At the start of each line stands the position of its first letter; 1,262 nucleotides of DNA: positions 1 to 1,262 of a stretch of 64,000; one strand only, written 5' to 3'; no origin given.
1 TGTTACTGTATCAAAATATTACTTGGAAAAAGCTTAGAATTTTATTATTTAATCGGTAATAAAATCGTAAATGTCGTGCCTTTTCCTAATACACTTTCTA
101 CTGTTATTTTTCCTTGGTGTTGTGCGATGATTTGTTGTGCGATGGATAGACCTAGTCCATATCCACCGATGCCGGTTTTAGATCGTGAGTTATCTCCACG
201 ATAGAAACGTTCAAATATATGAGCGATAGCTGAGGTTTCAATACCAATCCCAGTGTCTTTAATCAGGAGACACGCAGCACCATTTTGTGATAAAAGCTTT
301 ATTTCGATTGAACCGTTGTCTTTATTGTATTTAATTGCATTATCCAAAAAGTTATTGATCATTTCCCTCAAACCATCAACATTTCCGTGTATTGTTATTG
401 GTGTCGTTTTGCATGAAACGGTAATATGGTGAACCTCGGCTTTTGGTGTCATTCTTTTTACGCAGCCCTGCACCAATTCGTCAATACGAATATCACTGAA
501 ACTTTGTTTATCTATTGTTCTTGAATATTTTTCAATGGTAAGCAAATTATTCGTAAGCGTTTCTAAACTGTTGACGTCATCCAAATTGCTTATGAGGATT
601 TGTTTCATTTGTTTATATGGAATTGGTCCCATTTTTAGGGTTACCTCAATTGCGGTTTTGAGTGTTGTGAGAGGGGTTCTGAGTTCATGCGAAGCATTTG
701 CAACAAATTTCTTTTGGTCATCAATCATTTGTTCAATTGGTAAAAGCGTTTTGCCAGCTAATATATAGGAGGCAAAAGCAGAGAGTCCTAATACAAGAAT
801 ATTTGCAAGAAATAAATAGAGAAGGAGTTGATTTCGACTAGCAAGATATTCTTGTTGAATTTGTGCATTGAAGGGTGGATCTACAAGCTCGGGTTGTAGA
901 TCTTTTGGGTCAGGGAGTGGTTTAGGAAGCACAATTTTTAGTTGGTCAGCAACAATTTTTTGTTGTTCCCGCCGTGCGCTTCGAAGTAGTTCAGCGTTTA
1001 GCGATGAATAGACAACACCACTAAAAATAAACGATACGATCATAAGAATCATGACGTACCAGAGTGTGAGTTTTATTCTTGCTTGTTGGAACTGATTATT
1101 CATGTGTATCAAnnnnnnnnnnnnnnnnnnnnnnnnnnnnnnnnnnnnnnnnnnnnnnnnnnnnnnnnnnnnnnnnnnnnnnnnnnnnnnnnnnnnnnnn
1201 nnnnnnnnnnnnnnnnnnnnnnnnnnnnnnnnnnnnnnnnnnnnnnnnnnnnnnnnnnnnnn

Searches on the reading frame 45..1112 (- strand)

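Call 50: search_protein_families(library=pfam, proteins=[window:45-1112:-], max_evalue=0.0001)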
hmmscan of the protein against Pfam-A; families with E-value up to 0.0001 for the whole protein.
window:45-1112:- (355 aa): 3 families
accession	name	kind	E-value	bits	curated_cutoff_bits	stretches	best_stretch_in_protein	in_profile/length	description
PF02518.31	HATPase_c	-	4.7e-29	101.5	26.4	1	244-354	2-109/111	Histidine kinase-, DNA gyrase B-, and HSP90-like ATPase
PF00512.31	HisKA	-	2.5e-12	47.1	26.9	1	133-195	2-62/66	His Kinase A (phospho-acceptor) domain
PF13589.12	HATPase_c_3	-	4.3e-05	24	25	1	252-333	7-88/137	Histidine kinase-, DNA gyrase B-, and HSP90-like ATPase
